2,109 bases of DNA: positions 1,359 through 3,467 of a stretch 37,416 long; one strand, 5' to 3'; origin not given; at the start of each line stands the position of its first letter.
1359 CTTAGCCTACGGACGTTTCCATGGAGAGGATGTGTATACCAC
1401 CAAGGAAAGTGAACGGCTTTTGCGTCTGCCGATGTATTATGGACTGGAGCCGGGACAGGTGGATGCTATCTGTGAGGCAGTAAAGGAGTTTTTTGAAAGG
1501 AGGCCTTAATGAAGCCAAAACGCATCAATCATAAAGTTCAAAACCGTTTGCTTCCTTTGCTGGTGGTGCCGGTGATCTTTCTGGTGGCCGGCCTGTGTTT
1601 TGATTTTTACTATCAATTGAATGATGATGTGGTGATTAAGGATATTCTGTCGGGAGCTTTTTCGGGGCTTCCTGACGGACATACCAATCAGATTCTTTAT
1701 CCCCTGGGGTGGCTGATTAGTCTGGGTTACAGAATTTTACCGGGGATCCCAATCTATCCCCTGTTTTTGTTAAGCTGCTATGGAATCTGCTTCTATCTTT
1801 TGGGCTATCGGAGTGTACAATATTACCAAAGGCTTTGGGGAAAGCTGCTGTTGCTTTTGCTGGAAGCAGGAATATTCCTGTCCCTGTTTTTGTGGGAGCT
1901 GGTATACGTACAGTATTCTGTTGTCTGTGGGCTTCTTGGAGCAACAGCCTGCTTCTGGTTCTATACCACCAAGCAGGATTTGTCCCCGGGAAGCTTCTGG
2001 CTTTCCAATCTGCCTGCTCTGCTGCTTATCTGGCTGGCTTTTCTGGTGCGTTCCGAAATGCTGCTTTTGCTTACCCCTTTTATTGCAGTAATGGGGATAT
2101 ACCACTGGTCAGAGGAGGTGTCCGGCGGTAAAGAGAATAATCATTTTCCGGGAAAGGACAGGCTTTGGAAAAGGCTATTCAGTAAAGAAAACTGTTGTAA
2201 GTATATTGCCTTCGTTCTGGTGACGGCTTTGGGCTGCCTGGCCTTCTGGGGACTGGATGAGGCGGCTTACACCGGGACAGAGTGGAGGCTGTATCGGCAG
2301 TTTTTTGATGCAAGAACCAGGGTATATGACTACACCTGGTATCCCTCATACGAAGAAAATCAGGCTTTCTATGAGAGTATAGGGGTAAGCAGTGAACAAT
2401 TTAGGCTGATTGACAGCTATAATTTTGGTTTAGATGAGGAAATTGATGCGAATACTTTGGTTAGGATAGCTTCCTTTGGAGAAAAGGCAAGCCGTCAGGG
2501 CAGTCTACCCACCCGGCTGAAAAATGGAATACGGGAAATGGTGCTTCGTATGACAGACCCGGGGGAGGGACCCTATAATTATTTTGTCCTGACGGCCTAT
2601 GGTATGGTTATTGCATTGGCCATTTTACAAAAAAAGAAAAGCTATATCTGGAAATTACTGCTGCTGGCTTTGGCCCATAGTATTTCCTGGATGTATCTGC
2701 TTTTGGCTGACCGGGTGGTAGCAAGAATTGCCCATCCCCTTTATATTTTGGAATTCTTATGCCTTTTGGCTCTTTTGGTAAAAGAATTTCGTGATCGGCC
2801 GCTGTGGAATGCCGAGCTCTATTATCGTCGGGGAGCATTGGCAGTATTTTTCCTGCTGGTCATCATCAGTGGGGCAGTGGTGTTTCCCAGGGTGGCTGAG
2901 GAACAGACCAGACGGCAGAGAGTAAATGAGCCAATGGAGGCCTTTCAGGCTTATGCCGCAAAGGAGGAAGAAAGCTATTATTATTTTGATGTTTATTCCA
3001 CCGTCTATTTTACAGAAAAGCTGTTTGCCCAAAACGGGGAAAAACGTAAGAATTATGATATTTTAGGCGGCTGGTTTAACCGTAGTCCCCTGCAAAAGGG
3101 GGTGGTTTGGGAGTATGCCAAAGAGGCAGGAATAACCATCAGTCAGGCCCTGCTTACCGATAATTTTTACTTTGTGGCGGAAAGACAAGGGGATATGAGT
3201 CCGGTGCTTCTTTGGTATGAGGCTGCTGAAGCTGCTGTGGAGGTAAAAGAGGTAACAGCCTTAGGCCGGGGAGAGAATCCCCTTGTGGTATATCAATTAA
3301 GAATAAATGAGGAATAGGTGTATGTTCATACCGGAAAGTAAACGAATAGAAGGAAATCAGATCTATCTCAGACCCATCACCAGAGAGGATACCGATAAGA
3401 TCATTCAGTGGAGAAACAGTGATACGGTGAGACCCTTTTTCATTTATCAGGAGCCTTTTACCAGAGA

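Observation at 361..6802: Arn-like module in a Firmicute: WecE transaminase, GNAT, ArnC/GtrB-type GT2 and two candidate GT-C membrane proteins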

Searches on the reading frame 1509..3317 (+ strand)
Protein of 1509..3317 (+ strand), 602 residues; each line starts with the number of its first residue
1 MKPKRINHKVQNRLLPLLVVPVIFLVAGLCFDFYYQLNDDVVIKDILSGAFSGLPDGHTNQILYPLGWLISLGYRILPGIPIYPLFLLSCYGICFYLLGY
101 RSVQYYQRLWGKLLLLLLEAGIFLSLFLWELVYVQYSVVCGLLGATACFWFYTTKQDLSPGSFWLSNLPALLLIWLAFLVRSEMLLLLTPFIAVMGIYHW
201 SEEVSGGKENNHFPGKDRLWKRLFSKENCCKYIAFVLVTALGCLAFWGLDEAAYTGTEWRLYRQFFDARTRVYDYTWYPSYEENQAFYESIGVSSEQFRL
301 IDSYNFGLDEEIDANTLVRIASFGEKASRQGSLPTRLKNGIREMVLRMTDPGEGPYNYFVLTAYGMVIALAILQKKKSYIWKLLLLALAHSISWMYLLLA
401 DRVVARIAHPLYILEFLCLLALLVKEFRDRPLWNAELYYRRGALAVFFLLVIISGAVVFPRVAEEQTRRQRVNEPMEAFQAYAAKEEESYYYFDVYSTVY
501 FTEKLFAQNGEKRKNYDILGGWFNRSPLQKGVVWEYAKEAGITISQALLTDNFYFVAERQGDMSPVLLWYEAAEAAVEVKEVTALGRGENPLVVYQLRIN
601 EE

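Call 4: search_protein_families(library=pfam, proteins=[window:1509-3317:+], max_evalue=0.01)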
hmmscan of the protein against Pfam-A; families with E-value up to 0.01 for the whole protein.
window:1509-3317:+ (602 aa): 0 families

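Call 5: search_protein_families(library=ncbifam, proteins=[window:1509-3317:+], max_evalue=0.01)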
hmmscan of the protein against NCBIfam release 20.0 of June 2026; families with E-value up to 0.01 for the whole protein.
window:1509-3317:+ (602 aa): 0 families

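Call 9: find_homologous_proteins(query=window:1509-3317:+, max_evalue=0.001)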
Query window:1509-3317:+ (602 aa): 424 proteins with E <= 0.001 among 8000 candidates; the best 120 are listed.
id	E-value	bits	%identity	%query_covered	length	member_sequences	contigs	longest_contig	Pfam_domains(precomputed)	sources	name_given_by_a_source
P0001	0.0e+0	1359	99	100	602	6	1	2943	-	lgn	-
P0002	0.0e+0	1025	75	100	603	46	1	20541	-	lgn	-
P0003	1.6e-260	884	66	100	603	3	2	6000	-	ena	-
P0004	1.8e-260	884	63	99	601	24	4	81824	-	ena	-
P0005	2.6e-259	880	65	95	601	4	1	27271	-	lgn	-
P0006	1.2e-258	878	64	99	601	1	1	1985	-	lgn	-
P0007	1.0e-257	875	62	100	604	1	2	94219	-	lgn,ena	-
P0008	2.3e-256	870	63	100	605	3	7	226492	-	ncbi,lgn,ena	ncbi:MAG: hypothetical protein ACI4VG_01695 [Lachnospiraceae bacterium]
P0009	8.4e-228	776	57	99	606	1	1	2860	-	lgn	-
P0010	8.1e-208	710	53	95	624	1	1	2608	-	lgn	-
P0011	1.6e-198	679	51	99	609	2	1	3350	-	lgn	-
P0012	4.6e-198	678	51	99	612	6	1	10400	-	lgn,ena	-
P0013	3.5e-196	672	53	95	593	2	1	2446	-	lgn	-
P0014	4.5e-196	671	51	99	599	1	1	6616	-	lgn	-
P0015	9.2e-196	670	50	99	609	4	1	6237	-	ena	-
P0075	7.6e-184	631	48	99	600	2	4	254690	-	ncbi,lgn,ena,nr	ncbi:MAG: hypothetical protein IKW30_10300 [Lachnospiraceae bacterium]|nr:hypothetical protein [Lach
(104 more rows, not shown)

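Call 10: search_solved_structures(query=window:1509-3317:+, max_evalue=10)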
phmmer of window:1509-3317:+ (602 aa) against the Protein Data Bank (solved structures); distinct sequences matched with E-value up to 10: 0.

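Call 17: find_encoding_contigs(protein=P0075, flank=10000, max_places=3)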
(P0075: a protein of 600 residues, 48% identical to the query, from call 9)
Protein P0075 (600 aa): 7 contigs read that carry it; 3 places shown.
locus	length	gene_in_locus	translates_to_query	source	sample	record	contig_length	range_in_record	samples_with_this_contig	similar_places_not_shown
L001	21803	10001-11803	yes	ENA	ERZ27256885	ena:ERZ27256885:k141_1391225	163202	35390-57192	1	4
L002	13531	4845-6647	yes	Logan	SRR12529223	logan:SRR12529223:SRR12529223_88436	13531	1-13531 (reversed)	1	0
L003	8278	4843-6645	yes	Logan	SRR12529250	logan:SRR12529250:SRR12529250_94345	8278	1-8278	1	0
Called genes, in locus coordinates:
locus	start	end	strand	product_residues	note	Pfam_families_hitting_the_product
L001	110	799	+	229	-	PF02348:CTP_transf_3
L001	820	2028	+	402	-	PF02784:Orn_Arg_deC_N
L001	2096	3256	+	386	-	PF07922:Glyco_transf_52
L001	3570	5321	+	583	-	PF00664:ABC_membrane, PF00005:ABC_tran, PF02463:SMC_N (weak)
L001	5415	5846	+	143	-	PF04138:GtrA_DPMS_TM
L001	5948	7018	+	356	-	PF01757:Acyl_transf_3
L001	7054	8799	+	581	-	-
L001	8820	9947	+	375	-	PF00155:Aminotran_1_2, PF01041:DegT_DnrJ_EryC1, PF01212:Beta_elim_lyase (faint)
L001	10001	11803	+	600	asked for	-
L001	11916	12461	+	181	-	PF13302:Acetyltransf_3, PF13420:Acetyltransf_4, PF13523:Acetyltransf_8, PF00583:Acetyltransf_1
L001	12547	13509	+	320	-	PF00535:Glycos_transf_2, PF10111:Glyco_tranf_2_2 (weak)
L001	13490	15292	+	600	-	PF19484:DUF6020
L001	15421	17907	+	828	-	-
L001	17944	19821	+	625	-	PF13727:CoA_binding_3, PF04321:RmlD_sub_bind, PF01073:3Beta_HSD, PF01370:Epimerase, PF02719:Polysacc_synt_2, PF16363:GDP_Man_Dehyd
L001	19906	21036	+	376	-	PF01041:DegT_DnrJ_EryC1, PF00155:Aminotran_1_2 (weak), PF01212:Beta_elim_lyase (weak)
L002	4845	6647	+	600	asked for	-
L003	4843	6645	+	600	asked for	-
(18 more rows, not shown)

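Call 18: find_encoding_contigs(protein=P0008, flank=10000, max_places=2)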
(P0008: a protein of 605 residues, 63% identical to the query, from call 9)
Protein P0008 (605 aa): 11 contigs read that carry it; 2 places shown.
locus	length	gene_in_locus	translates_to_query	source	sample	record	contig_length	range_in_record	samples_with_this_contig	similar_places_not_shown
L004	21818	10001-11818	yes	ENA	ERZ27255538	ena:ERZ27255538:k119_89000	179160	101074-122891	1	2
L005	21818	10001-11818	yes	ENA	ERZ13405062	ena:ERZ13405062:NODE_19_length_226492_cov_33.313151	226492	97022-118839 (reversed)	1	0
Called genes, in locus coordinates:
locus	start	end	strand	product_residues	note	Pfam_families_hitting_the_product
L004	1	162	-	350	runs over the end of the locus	PF03102:NeuB, PF08666:SAF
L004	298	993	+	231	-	PF02348:CTP_transf_3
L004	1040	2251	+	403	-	PF00278:Orn_DAP_Arg_deC (weak), PF02784:Orn_Arg_deC_N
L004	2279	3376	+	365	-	PF07388:A-2_8-polyST (weak), PF07922:Glyco_transf_52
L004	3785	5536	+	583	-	PF00664:ABC_membrane, PF00005:ABC_tran, PF02463:SMC_N (weak)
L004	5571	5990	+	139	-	PF04138:GtrA_DPMS_TM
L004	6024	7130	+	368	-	PF01757:Acyl_transf_3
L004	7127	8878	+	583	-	-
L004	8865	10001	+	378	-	PF01041:DegT_DnrJ_EryC1, PF00155:Aminotran_1_2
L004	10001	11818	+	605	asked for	-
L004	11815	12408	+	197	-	PF13302:Acetyltransf_3, PF13420:Acetyltransf_4, PF13523:Acetyltransf_8, PF00583:Acetyltransf_1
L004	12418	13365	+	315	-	PF00535:Glycos_transf_2, PF10111:Glyco_tranf_2_2 (weak), PF13641:Glyco_tranf_2_3 (weak)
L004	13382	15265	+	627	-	PF19484:DUF6020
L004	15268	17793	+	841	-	-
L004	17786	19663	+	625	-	PF13727:CoA_binding_3, PF04321:RmlD_sub_bind, PF01073:3Beta_HSD, PF01370:Epimerase, PF02719:Polysacc_synt_2, PF16363:GDP_Man_Dehyd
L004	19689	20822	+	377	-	PF01041:DegT_DnrJ_EryC1, PF01212:Beta_elim_lyase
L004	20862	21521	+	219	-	PF02397:Bac_transf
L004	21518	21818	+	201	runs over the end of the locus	PF17836:PglD_N, PF25084:LbH_EIF2B (faint), PF25087:GMPPB_C (faint), PF00132:Hexapep (weak)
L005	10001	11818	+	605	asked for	-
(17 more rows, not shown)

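Call 19: find_encoding_contigs(protein=P0002, flank=10000, max_places=2)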
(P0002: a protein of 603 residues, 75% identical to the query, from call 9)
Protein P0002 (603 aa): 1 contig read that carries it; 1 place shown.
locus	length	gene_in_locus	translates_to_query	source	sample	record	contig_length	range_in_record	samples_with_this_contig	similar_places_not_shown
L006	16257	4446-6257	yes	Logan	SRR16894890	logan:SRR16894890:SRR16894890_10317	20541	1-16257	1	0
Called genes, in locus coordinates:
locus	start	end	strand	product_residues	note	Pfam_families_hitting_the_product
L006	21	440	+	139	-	PF04138:GtrA_DPMS_TM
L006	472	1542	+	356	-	PF01757:Acyl_transf_3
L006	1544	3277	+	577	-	-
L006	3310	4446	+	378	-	PF01041:DegT_DnrJ_EryC1, PF00155:Aminotran_1_2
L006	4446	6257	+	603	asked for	-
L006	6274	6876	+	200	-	PF13302:Acetyltransf_3, PF13420:Acetyltransf_4, PF00583:Acetyltransf_1, PF13523:Acetyltransf_8 (weak)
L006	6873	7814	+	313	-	PF00535:Glycos_transf_2, PF10111:Glyco_tranf_2_2 (weak), PF13641:Glyco_tranf_2_3 (weak)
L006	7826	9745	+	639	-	PF19484:DUF6020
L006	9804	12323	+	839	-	-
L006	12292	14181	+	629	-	PF13727:CoA_binding_3, PF01488:Shikimate_DH (faint), PF01073:3Beta_HSD, PF01370:Epimerase, PF02719:Polysacc_synt_2, PF04321:RmlD_sub_bind, PF16363:GDP_Man_Dehyd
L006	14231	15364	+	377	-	PF01041:DegT_DnrJ_EryC1, PF01212:Beta_elim_lyase (weak)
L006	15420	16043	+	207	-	PF02397:Bac_transf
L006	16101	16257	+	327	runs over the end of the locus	PF21360:PylC-like_N, PF02655:ATP-grasp_3, PF07478:Dala_Dala_lig_C (faint), PF13535:ATP-grasp_4 (faint), PF15632:ATPgrasp_Ter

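Call 28: predict_structure(alignment_id=A1)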
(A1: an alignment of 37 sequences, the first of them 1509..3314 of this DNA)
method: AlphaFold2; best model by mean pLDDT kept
length: 602 residues; sequences in the alignment: 37
mean_pLDDT: 87.5   pTM: 0.90
mean pLDDT of the five models: 87.5, 87.3, 87.1, 86.6, 86.3
residues with pLDDT >= 90: 311; 70-90: 249; 50-70: 35; < 50: 7
segments of 3 or more residues with pLDDT < 50: 210-214
pLDDT, mean of each block of 10 residues (from residue 1): 63 89 91 84 89 86 96 90 94 95 87 90 91 91 97 92 96 98 94 95 71 56 86 96 97 90 88 72 88 91 88 90 71 85 90 91 93 86 94 88 83 95 81 74 91 92 91 89 91 87 76 79 79 85 89 92 90 88 88 92 73
secondary structure, 60 per line:
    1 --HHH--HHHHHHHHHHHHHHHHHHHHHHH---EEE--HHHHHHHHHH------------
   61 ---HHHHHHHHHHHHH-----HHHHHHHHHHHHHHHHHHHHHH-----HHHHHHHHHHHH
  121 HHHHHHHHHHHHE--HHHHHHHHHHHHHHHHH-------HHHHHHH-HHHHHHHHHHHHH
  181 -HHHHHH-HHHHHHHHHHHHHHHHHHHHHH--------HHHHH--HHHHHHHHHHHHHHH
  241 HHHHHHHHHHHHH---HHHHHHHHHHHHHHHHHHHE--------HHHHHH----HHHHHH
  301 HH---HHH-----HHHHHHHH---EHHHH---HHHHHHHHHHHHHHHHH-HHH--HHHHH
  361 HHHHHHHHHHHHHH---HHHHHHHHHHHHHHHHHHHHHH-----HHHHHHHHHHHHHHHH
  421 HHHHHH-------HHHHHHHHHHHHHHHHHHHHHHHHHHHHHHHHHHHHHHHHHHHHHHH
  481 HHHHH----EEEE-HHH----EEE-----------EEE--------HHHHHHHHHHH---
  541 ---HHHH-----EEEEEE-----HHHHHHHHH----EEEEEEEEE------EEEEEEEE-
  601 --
elements in order: H8-30 E34-36 H39-48 H64-76 H82-103 H109-132 H136-152 H160-166 H168-180 H182-187 H189-210 H219-223 H226-253 H257-275 H285-290 H295-302 H314-321 H326-329 H333-349 H356-374 H378-399 H405-426 H434-485 E490-493 E502-504 E516-518 H527-537 H544-547 E553-558 H564-572 E577-585 E592-599
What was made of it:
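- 1509..3317 (+): 602-aa polytopic membrane protein with a GT-C fold, from a family with no Pfam model. It is the candidate cognate extracytoplasmic transferase of the GT2. AF2 model: pLDDT 87.5, pTM 0.90 (call 28).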

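Call 32: fold_search(model_id=the predicted structure, library=pdb)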
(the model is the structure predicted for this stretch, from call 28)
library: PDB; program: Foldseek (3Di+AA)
matches with E <= 10: 194; with E <= 0.001: 1
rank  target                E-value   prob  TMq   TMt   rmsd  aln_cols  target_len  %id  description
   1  5f15                  3.3e-04  1.00  0.39  0.43  16.7       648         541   12  Crystal Structure of ArnT from Cupriavidus metallidurans bound to Undecaprenyl phosphate (released 2016-02-17)
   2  5ezm                  1.4e-03  1.00  0.37  0.40  17.9       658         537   11  Crystal Structure of ArnT from Cupriavidus metallidurans in the apo state (released 2016-02-17)
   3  9s6s_A                1.8e-02  0.97  0.40  0.43  13.3       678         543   12  Ternary cryo-EM structure of human ALG9 with Dol25-PP-GlcNAc2Man6, Dol25-P-Man and Fab (released 2026-03-18)
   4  7zli_A                5.9e-02  0.51  0.26  0.24  17.3       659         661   13  Cryo-EM structure of C-mannosyltransferase CeDPY19, in complex with Dol25-P-Man and bound to CMT2-Fab and anti-Fab nan (released 2023-01-11)
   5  7bve_A                1.1e-01  0.89  0.33  0.21  12.8       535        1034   11  Cryo-EM structure of Mycobacterium smegmatis arabinosyltransferase EmbC2-AcpM2 in complex with ethambutol (released 2020-04-29)
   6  6s7o_A                1.2e-01  0.77  0.35  0.33  15.7       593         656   12  Cryo-EM structure of human oligosaccharyltransferase complex OST-A (released 2019-12-18)
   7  6zgr_A                1.2e-01  0.13  0.11  0.14  25.8       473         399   12  Crystal structure of a MFS transporter with bound 1-hydroxynaphthalene-2-carboxylic acid at 2.67 Angstroem resolution (released 2021-10-20)
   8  9i5k_A                2.3e-01  0.87  0.37  0.43  11.0       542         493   10  Structure of the Chaetomium thermophilum Pmt4 homodimer (C2 symmetry) (released 2025-12-24)
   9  6p25_B                2.4e-01  0.98  0.29  0.26   5.2       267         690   12  Structure of S. cerevisiae protein O-mannosyltransferase Pmt1-Pmt2 complex bound to the sugar donor and a peptide acce (released 2019-07-10)
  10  6x0o                  3.2e-01  0.51  0.27  0.17  19.4       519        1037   13  Single-Particle Cryo-EM Structure of Arabinosyltransferase EmbB from Mycobacterium smegmatis (released 2020-06-10)
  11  6p25_A                3.6e-01  0.93  0.30  0.26   5.8       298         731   14  Structure of S. cerevisiae protein O-mannosyltransferase Pmt1-Pmt2 complex bound to the sugar donor and a peptide acce (released 2019-07-10)
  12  7bc6_A                3.8e-01  0.09  0.12  0.15  25.8       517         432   11  Cryo-EM structure of the outward open proton coupled folate transporter at pH 7.5 (released 2021-05-12)
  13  6gv1_A                4.6e-01  0.06  0.10  0.12  25.7       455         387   14  Crystal structure of E.coli Multidrug/H+ antiporter MdfA in outward open conformation with bound Fab fragment (released 2018-10-03)
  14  6wbv_A                5.0e-01  0.08  0.12  0.15  25.9       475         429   12  Structure of human ferroportin bound to hepcidin and cobalt in lipid nanodisc (released 2020-09-09)
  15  7ckr_A                5.0e-01  0.08  0.11  0.15  28.2       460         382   11  Cryo-EM structure of the human MCT1/Basigin-2 complex in the presence of anti-cancer drug candidate BAY-8002 in the ou (released 2020-12-23)
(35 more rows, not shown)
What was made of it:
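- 1509..3317 (+): Foldseek against the PDB: ArnT 5f15 at E=3.3e-4, probability 1.0, followed by ALG9, DPY19, EmbC, STT3 and Pmt (call 32).
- On GT-C fold glycosyltransferases (602-aa protein): Non-GT-C hits have probability <=0.13 (call 32).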

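Call 36: find_related_loci(query=A1, collection=genome_contigs, flank=10000)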
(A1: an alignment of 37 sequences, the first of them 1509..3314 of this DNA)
Query A1 (602 aa) in genome_contigs; peptide patterns used: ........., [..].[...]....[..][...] (x = any residue, [..] = any of these).
193 stretches matched a pattern; 170 encode a relative of the query (tblastn E <= 1e-3); the best 80 are kept; 79 distinct loci.
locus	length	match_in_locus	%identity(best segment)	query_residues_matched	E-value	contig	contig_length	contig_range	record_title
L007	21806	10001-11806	75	1-602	0e+0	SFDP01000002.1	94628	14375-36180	MAG: Lachnospiraceae bacterium isolate W0P25.020 Contig133, whole genome shotgun sequence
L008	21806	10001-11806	64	1-602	0e+0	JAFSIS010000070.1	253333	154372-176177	MAG: Lachnospiraceae bacterium isolate RGIG3179 Goat_Rectum.Co__c2387388, whole genome shotgun sequence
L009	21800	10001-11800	63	1-602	0e+0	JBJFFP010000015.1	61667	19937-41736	MAG: Lachnospiraceae bacterium isolate SARD01_bin.014 NODE_159_length_61667_cov_13.397991, whole genome shotgun sequence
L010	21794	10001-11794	63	1-598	0e+0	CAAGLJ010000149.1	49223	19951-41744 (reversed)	MAG TPA_asm: Lachnospiraceae bacterium, isolate HGM11850, WGS project CAAGLJ010000000 data, contig: SRS476348_60_k119_24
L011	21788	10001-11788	48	4-597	0e+0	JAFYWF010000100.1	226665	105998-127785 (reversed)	MAG: Lachnospiraceae bacterium isolate RGIG7478 Water_buffalos_Colon-3__c277059, whole genome shotgun sequence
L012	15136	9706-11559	50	1-597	0e+0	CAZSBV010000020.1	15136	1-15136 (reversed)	MAG TPA_asm: uncultured Lachnospiraceae bacterium isolate SRP315200_co2_300 genome assembly, contig: NODE_4419_length_15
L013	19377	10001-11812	49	1-597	0e+0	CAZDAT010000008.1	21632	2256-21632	MAG TPA_asm: uncultured Lachnospiraceae bacterium isolate SRP225648_co1_707 genome assembly, contig: NODE_5703_length_21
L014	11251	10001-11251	67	1-417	0e+0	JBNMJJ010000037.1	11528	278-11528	MAG: Lachnospiraceae bacterium isolate CM_BacSFD2059.73 k141_349920_length_11528_cov_6.0000, whole genome shotgun sequen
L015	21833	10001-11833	49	2-597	0e+0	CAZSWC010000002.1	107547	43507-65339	MAG TPA_asm: uncultured Lachnospiraceae bacterium isolate SRP350583_co1_328 genome assembly, contig: NODE_205_length_107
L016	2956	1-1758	49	28-597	0e+0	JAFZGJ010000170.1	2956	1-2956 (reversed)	MAG: Lachnospiraceae bacterium isolate RGIG7742 Water_buffalos_Rectum-4__c267965, whole genome shotgun sequence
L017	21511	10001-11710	43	12-600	4e-152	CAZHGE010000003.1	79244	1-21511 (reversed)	MAG TPA_asm: uncultured Lachnospiraceae bacterium isolate SRP350583_co1_41 genome assembly, contig: NODE_397_length_7924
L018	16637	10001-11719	42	5-597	7e-152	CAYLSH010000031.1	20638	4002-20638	MAG TPA_asm: uncultured Lachnospiraceae bacterium isolate SRP350583_co2_362 genome assembly, contig: NODE_3656_length_20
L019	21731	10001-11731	44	2-599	2e-151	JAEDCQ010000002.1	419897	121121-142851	MAG: Lachnospiraceae bacterium isolate MAG010 NODE_2_length_419897_cov_15.480771, whole genome shotgun sequence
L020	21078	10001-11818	42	12-602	3e-148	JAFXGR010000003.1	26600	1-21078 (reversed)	MAG: Lachnospiraceae bacterium isolate RGIG6399 Sheep_Rectum-5__c15669, whole genome shotgun sequence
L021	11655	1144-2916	43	1-597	2e-146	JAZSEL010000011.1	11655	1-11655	MAG: Lachnospiraceae bacterium isolate T1900044590_TS20190056.MAGScoT_cleanbin_000039 SGB_625_k141_331136, whole genome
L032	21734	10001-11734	36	1-592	1e-110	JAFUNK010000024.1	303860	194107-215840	MAG: Lachnospiraceae bacterium isolate RGIG4653 Roe_deer_Rectum-4__c4198, whole genome shotgun sequence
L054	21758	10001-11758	36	1-598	1e-101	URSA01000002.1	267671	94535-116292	uncultured Lachnospiraceae bacterium isolate UMGS1297 genome assembly, contig: NODE_9_length_267671_cov_30.438143, whole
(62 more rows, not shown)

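Call 54: search_solved_structures(query=A3, max_evalue=10)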
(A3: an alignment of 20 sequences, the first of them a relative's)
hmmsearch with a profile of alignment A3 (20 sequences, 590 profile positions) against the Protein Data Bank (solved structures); distinct sequences matched with E-value up to 10: 0.
